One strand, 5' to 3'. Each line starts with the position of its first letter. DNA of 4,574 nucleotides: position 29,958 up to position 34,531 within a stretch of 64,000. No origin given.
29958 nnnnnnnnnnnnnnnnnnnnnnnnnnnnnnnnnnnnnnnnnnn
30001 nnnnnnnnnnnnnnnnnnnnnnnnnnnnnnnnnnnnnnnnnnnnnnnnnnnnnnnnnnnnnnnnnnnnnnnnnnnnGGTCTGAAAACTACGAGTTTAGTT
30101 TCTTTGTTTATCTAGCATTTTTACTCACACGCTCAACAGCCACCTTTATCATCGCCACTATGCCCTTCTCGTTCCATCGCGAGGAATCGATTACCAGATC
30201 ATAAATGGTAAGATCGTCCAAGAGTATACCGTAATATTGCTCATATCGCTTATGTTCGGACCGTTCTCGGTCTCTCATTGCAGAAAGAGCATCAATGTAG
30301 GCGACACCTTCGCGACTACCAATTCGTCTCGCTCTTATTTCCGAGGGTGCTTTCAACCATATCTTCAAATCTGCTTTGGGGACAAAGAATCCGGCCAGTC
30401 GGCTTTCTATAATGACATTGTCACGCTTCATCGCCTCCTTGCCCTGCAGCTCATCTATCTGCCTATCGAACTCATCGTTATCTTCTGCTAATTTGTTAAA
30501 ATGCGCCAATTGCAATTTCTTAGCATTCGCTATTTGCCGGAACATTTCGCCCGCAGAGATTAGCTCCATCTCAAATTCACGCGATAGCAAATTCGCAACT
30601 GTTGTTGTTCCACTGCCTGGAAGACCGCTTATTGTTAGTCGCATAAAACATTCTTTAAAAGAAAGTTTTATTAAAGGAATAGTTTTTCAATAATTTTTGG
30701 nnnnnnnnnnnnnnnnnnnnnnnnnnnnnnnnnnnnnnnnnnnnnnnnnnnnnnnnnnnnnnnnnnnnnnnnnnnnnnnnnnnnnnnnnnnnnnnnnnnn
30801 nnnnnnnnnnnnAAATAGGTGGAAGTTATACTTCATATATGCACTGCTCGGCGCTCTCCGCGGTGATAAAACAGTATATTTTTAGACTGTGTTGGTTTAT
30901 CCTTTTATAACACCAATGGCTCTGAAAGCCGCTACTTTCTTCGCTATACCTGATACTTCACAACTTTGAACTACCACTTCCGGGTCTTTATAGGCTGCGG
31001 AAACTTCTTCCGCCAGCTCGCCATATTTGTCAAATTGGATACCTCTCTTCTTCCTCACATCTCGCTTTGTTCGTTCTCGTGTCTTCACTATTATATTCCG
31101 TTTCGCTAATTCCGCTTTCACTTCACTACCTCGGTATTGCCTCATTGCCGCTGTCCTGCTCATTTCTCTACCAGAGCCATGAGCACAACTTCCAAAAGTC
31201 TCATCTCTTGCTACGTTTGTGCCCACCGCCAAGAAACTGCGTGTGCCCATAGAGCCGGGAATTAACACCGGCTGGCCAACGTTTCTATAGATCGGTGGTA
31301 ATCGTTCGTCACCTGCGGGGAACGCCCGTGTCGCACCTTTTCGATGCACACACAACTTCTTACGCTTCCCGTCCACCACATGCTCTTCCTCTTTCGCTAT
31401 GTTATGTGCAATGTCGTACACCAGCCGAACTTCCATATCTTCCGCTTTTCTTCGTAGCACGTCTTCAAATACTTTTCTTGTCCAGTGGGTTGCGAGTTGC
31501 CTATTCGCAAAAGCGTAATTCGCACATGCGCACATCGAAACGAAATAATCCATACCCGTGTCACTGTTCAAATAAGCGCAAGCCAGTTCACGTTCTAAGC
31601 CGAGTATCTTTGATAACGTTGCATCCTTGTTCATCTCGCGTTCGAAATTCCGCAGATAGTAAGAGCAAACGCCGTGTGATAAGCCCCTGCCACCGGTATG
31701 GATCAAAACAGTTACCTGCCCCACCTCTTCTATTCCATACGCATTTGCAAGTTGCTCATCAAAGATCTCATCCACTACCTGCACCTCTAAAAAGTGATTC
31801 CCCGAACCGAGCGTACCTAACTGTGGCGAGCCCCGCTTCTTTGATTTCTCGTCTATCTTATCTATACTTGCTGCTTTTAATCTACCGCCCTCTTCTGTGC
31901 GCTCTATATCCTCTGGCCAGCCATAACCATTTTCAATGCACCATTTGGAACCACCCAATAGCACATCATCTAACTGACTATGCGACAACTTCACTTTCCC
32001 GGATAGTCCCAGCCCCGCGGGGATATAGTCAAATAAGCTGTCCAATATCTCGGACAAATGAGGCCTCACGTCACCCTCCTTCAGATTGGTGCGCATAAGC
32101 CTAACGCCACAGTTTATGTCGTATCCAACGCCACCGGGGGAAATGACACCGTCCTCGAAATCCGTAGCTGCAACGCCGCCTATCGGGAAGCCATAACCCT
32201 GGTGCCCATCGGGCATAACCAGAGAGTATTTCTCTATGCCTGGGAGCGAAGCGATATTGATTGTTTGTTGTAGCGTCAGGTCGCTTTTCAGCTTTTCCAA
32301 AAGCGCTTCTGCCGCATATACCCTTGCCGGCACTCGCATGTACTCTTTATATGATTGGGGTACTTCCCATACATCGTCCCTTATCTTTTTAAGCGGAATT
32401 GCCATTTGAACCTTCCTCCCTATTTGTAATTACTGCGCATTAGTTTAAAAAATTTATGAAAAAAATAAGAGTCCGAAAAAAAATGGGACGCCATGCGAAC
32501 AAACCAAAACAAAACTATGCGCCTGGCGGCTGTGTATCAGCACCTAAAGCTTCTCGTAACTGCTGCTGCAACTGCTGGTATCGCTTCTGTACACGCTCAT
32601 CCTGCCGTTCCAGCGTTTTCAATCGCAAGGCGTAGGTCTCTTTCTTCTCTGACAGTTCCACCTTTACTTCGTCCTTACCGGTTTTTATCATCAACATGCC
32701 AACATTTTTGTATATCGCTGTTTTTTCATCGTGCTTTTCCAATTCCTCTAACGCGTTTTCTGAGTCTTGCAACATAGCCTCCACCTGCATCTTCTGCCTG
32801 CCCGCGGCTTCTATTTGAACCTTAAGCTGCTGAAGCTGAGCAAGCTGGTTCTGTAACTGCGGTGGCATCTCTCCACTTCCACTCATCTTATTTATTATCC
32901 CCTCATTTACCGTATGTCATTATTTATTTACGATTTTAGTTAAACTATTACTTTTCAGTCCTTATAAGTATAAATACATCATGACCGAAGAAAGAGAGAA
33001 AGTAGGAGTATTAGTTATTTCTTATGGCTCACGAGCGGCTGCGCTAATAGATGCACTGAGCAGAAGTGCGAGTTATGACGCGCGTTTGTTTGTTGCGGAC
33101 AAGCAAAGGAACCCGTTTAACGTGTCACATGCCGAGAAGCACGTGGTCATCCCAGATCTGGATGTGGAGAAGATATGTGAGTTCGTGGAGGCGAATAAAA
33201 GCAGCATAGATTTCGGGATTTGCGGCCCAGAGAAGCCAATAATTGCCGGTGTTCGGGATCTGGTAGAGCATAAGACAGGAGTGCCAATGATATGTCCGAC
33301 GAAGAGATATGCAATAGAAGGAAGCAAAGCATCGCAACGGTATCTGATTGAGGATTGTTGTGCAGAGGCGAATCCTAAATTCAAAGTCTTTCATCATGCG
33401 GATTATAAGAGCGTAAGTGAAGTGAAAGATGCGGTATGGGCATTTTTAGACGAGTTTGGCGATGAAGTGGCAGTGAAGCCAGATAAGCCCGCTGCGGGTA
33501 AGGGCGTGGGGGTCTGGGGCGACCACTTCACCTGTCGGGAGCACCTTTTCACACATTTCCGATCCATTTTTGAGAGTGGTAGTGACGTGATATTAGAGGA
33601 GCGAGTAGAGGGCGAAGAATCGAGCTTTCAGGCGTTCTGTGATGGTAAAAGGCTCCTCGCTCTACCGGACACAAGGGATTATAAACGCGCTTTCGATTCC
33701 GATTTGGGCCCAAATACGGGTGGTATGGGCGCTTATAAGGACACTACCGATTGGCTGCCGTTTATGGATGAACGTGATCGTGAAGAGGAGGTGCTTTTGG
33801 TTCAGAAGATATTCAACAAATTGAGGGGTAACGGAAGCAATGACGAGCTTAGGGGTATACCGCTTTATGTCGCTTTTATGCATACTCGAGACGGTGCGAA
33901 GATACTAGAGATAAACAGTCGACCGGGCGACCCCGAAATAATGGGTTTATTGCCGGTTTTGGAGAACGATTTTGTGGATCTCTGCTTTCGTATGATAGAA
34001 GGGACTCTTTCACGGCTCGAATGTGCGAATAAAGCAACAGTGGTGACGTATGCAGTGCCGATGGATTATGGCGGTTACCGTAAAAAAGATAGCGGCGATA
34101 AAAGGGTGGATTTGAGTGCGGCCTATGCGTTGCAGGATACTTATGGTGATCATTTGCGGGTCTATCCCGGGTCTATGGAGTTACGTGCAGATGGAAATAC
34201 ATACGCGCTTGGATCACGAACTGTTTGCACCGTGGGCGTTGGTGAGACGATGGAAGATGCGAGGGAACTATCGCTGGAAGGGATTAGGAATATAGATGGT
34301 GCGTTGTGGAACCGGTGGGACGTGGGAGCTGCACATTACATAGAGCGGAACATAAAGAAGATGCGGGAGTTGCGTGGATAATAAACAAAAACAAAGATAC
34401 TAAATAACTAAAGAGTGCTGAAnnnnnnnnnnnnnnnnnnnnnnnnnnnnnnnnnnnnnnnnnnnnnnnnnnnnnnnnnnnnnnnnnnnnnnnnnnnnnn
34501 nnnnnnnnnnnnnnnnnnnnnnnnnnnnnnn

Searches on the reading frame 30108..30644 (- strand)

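Call 64: search_protein_families(library=pfam, proteins=[window:30108-30644:-], max_evalue=0.00001)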
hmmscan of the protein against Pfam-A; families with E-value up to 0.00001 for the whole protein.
window:30108-30644:- (178 aa): 5 families
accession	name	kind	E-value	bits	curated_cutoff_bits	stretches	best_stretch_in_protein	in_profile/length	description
PF13189.12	Cytidylate_kin2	-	2.4e-24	86.9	28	1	3-156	2-176/176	Cytidylate kinase-like family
PF13238.12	AAA_18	-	4.5e-14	53.4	29.4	1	4-112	2-112/128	AAA domain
PF13207.12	AAA_17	-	3.7e-13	50.4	27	1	7-108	2-120/136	AAA domain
PF02224.24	Cytidylate_kin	-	5.8e-12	46.2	26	0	68-134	106-178/211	Cytidylate kinase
PF00406.28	ADK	-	8.3e-06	26.4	26.8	0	5-41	1-37/151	Adenylate kinase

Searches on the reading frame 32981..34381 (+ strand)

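Call 16: search_protein_families(library=pfam, proteins=[window:32981-34381:+])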
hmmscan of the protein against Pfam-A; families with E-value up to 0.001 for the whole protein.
window:32981-34381:+ (466 aa): 3 families
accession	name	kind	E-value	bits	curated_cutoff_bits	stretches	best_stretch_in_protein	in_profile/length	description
PF01071.24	GARS_A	-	1.3e-35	123.4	27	1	139-319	17-193/194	Phosphoribosylglycinamide synthetase, ATP-grasp (A) domain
PF02844.21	GARS_N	-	2.1e-12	48.1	29.5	1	10-111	3-97/100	Phosphoribosylglycinamide synthetase, N domain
PF02843.22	GARS_C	-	0.0001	23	34.8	1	373-450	18-91/92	Phosphoribosylglycinamide synthetase, C domain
